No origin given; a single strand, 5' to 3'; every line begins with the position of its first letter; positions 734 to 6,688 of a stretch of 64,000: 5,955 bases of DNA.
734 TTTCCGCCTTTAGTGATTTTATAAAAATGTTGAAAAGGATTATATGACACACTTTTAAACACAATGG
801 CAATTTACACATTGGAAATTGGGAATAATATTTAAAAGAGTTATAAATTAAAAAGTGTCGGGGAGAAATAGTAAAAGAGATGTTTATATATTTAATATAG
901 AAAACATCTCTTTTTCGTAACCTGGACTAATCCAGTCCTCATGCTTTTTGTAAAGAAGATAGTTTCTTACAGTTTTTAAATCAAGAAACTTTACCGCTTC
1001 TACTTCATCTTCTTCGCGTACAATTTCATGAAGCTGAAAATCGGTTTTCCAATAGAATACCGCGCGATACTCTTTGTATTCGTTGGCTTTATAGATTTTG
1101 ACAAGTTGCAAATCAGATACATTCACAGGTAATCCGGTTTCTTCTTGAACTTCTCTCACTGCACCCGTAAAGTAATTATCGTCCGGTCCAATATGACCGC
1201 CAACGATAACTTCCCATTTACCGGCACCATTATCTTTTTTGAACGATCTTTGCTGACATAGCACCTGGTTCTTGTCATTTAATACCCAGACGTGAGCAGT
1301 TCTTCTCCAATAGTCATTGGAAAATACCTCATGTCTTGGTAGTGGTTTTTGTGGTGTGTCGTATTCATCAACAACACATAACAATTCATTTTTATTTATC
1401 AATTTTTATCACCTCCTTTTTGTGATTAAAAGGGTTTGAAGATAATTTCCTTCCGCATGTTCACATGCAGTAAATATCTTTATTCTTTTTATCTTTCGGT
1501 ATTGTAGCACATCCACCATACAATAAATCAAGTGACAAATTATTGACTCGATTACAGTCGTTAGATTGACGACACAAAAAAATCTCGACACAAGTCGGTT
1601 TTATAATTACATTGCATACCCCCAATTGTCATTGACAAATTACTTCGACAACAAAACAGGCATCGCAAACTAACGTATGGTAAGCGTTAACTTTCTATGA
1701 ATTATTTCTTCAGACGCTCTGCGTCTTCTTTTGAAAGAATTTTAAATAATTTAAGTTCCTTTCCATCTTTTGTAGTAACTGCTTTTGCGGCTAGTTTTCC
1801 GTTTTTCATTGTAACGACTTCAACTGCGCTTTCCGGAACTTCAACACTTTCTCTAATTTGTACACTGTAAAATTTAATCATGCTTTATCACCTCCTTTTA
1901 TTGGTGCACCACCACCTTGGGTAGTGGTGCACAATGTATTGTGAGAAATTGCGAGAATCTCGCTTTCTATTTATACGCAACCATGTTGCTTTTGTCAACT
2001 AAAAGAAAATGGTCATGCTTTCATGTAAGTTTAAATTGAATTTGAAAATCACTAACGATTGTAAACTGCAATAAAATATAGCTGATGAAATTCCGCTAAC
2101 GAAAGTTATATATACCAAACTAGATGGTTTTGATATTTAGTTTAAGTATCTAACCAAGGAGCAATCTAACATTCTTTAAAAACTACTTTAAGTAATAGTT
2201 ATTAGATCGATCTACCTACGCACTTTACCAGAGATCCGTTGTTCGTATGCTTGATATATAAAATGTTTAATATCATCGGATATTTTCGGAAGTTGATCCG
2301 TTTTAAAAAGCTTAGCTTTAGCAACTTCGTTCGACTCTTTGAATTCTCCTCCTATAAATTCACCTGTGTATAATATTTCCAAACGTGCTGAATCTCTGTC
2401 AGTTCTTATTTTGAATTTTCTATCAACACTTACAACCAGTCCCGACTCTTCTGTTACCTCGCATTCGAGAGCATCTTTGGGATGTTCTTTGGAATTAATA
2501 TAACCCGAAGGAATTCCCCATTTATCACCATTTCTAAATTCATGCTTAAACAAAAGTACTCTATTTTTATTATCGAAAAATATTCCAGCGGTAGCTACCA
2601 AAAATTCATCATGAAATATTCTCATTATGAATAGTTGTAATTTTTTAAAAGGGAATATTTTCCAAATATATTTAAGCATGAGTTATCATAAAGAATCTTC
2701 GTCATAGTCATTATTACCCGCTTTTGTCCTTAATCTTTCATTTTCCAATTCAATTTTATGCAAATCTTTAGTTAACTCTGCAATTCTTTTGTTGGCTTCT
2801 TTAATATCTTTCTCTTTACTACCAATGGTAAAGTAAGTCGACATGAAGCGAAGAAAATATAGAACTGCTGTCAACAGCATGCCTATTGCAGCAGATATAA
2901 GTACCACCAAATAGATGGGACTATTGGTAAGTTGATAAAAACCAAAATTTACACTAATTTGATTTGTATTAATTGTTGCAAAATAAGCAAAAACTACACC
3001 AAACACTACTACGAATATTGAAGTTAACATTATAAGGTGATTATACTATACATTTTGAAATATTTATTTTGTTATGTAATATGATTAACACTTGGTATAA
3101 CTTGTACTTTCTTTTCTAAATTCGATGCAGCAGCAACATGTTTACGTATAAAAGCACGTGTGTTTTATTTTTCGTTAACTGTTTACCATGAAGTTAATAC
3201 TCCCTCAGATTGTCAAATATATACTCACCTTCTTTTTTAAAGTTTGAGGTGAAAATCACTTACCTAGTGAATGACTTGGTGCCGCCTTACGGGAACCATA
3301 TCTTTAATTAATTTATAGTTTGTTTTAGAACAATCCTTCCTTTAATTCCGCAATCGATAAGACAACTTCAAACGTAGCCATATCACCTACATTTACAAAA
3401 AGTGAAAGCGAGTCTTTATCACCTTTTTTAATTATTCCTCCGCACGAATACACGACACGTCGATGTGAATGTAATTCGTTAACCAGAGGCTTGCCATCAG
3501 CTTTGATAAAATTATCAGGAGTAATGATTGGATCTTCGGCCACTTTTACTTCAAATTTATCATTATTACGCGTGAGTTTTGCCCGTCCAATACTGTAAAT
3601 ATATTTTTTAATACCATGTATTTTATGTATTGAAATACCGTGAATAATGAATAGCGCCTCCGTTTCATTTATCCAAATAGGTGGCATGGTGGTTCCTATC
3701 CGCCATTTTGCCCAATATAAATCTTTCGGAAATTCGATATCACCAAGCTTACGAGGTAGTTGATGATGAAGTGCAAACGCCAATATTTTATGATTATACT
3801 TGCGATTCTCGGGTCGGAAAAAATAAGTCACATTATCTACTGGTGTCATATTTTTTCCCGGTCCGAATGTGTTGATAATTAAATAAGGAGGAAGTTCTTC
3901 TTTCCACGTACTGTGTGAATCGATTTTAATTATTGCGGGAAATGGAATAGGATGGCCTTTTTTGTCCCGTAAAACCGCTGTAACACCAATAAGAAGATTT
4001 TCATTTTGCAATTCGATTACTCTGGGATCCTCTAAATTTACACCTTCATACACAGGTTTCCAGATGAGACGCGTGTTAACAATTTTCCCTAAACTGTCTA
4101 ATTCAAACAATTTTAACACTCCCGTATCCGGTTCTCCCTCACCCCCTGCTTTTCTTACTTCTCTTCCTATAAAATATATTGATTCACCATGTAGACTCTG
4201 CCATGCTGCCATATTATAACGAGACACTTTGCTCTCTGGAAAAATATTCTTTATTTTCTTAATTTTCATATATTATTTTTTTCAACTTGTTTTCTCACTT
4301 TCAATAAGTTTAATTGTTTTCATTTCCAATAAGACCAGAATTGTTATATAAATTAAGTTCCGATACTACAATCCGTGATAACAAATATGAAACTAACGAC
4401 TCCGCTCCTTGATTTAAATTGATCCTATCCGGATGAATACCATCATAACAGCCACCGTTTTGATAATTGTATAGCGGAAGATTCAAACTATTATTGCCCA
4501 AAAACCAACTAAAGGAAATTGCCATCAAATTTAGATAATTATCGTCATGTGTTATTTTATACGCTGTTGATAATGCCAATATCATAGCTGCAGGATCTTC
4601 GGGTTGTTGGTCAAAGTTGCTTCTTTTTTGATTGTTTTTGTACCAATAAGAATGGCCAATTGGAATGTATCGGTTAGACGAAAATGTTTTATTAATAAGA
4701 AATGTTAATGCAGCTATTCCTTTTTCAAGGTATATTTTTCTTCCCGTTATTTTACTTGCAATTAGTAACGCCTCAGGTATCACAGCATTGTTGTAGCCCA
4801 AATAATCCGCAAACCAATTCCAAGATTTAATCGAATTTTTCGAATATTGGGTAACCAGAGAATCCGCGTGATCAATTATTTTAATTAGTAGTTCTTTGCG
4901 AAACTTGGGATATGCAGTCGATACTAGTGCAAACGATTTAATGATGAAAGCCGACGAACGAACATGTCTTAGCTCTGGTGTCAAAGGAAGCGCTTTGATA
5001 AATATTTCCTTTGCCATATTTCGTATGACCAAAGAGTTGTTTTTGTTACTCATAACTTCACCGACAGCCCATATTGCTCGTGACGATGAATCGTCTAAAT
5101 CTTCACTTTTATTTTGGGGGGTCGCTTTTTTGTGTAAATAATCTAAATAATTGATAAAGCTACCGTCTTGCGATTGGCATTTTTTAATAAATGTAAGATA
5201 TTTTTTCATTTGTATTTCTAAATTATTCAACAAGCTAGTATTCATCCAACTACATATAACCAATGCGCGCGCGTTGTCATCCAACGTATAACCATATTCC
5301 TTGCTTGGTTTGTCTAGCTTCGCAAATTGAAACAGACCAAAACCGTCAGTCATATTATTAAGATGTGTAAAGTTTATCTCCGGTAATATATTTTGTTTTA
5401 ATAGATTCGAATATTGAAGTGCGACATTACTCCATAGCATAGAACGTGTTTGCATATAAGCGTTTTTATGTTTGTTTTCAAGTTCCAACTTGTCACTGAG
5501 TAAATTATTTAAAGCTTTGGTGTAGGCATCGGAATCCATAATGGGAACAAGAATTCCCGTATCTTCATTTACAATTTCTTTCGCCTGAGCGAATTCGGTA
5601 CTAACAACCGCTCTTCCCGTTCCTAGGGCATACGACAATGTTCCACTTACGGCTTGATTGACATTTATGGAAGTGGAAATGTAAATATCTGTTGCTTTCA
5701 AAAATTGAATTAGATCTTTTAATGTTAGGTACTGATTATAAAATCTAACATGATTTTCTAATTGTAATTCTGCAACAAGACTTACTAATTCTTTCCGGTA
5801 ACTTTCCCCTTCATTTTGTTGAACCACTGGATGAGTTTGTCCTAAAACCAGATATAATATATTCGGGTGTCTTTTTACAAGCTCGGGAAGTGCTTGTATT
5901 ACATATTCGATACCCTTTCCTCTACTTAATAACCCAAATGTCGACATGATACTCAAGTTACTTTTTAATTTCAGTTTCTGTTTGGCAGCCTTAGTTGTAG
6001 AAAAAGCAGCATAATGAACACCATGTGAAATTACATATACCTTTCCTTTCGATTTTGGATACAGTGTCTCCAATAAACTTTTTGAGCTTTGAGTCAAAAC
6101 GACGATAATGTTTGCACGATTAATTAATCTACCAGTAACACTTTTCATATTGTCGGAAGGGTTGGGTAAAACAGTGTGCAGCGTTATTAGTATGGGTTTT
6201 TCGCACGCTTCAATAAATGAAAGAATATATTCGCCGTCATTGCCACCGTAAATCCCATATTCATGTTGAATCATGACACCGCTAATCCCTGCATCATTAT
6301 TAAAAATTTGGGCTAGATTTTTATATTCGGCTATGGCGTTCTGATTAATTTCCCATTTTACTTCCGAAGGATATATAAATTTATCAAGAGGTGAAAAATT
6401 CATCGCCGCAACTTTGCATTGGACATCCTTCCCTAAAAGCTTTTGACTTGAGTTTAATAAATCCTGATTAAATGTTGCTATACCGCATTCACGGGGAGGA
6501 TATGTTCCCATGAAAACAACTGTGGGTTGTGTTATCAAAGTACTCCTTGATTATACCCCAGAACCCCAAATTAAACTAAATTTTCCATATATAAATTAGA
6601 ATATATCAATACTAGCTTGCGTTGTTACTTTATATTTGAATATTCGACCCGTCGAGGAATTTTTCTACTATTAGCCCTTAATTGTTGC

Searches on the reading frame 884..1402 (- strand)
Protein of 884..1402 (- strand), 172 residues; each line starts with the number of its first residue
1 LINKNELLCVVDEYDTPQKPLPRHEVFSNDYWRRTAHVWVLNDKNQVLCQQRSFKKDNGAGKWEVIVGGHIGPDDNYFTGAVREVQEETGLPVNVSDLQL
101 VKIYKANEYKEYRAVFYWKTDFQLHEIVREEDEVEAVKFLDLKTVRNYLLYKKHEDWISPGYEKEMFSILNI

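Call 9: search_protein_families(library=pfam, proteins=[window:884-1402:-], max_evalue=0.0001)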
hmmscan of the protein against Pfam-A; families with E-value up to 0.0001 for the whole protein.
window:884-1402:- (172 aa): 1 family
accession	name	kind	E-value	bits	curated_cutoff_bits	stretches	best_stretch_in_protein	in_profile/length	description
PF00293.34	NUDIX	-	5.2e-18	65.8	21.1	1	33-154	3-127/134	NUDIX domain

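Call 32: search_protein_families(library=ncbifam, proteins=[window:884-1402:-], max_evalue=0.01)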
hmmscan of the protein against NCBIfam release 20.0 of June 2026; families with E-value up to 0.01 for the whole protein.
window:884-1402:- (172 aa): 12 families
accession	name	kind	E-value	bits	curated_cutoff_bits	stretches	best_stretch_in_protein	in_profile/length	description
NF002995.0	PRK03759.1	equivalog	3.4e-11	43.1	127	1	3-150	4-155/185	isopentenyl-diphosphate Delta-isomerase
NF041653.1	Nud_hyd_Meth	equivalog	1.7e-09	37.7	300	1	11-148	5-141/170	Nudix hydrolase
NF011922.0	PRK15393.1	equivalog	3.2e-07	30.2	152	1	10-140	15-142/182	NUDIX hydrolase YfcD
NF006961.0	PRK09438.1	equivalog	8.8e-07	28.5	103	1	42-114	17-84/151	dihydroneopterin triphosphate diphosphatase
NF041652.1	Nud_hyd_Dein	equivalog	1.6e-06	28.4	200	1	33-100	13-81/152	Nudix hydrolase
TIGR02150.1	IPP_isom_1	equivalog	4e-06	26.8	105.8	1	10-147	3-142/159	isopentenyl-diphosphate delta-isomerase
NF006530.0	PRK08999.1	equivalog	4.5e-05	22.6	245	1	40-130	13-100/315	Nudix family hydrolase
NF001938.0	PRK00714.1-5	equivalog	8.2e-05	22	116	1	31-92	11-75/172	RNA pyrophosphohydrolase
TIGR00586.1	mutt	equivalog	0.00016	21.7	97.9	1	40-103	12-72/129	8-oxo-dGTP diphosphatase MutT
NF007834.0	PRK10546.1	equivalog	0.00018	21.4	156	1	41-97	11-65/135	pyrimidine (deoxy)nucleoside triphosphate diphosphatase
NF052459.1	OxoGTPPhMutT1Mycb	equivalog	0.00036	19.7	475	1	68-154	35-118/292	8-oxo-(d)GTP phosphatase MutT1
NF008044.0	PRK10776.1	equivalog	0.00097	19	148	1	40-133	11-101/130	8-oxo-dGTP diphosphatase MutT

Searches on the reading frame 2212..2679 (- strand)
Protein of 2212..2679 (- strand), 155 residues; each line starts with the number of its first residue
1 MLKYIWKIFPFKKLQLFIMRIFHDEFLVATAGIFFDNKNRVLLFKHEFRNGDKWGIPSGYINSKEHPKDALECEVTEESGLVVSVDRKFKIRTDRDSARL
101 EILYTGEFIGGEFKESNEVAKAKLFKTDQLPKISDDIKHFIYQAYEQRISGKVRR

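Call 9: search_protein_families(library=pfam, proteins=[window:2212-2679:-], max_evalue=0.0001)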
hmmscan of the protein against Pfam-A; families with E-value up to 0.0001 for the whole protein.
window:2212-2679:- (155 aa): 1 family
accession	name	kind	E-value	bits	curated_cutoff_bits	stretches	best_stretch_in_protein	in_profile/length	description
PF00293.34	NUDIX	-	5.6e-10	39.8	21.1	1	28-137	4-127/134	NUDIX domain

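Call 32: search_protein_families(library=ncbifam, proteins=[window:2212-2679:-], max_evalue=0.01)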
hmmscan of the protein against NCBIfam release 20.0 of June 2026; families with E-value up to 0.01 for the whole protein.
window:2212-2679:- (155 aa): 8 families
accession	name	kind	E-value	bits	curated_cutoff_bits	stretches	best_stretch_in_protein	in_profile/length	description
NF041652.1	Nud_hyd_Dein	equivalog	2.7e-05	24.4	200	1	30-88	15-79/152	Nudix hydrolase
NF001937.0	PRK00714.1-4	equivalog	4.5e-05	23.1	139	1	30-82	10-61/161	RNA pyrophosphohydrolase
NF006530.0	PRK08999.1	equivalog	7.1e-05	22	245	1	30-89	9-70/315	Nudix family hydrolase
NF008044.0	PRK10776.1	equivalog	8.1e-05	22.5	148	1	31-97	8-76/130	8-oxo-dGTP diphosphatase MutT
NF001935.0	PRK00714.1-2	equivalog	0.0012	18.4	259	1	32-101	12-78/183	RNA pyrophosphohydrolase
TIGR00586.1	mutt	equivalog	0.0018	18.3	97.9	1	31-89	9-69/129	8-oxo-dGTP diphosphatase MutT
NF052459.1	OxoGTPPhMutT1Mycb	equivalog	0.0022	17.1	475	1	51-125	28-104/292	8-oxo-(d)GTP phosphatase MutT1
NF001934.0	PRK00714.1-1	equivalog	0.0058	16.1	241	1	29-82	9-61/176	RNA pyrophosphohydrolase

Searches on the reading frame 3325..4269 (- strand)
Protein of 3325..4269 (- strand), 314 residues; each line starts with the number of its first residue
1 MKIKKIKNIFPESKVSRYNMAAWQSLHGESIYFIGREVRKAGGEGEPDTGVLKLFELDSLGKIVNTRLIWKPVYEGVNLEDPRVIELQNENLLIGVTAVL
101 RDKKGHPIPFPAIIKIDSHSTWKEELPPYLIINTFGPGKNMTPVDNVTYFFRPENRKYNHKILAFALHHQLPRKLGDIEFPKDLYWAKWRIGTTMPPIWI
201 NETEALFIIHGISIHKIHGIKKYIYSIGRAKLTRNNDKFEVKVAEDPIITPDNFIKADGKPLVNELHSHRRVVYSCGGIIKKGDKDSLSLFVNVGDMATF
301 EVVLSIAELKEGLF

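Call 9: search_protein_families(library=pfam, proteins=[window:3325-4269:-], max_evalue=0.0001)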
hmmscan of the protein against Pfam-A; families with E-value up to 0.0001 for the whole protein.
window:3325-4269:- (314 aa): 0 families

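Call 31: search_protein_families(library=pfam, proteins=[window:3325-4269:-], max_evalue=0.1)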
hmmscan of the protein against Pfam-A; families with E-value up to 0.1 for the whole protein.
window:3325-4269:- (314 aa): 1 family
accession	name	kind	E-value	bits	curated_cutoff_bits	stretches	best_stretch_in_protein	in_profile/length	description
PF04041.19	Glyco_hydro_130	-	0.00045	19.7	26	1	177-282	199-290/320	beta-1,4-mannooligosaccharide phosphorylase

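Call 32: search_protein_families(library=ncbifam, proteins=[window:3325-4269:-], max_evalue=0.01)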
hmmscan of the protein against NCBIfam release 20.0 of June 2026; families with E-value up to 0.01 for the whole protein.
window:3325-4269:- (314 aa): 1 family
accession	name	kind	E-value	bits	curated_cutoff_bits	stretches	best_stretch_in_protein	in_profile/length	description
NF050092.1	BtaManbiosPhlase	equivalog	0.00036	19.6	550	1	185-311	241-348/351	BtaManbiosPhlase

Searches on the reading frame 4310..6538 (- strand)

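Call 9: search_protein_families(library=pfam, proteins=[window:4310-6538:-], max_evalue=0.0001)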
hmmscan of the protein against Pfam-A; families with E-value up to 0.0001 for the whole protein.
window:4310-6538:- (742 aa): 2 families
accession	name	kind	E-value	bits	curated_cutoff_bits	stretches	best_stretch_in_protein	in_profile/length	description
PF00534.26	Glycos_transf_1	-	2.6e-18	66.6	26.4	1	184-360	4-169/172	Glycosyl transferases group 1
PF13692.12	Glyco_trans_1_4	-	3.5e-16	60.2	27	1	201-349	7-142/142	Glycosyl transferases group 1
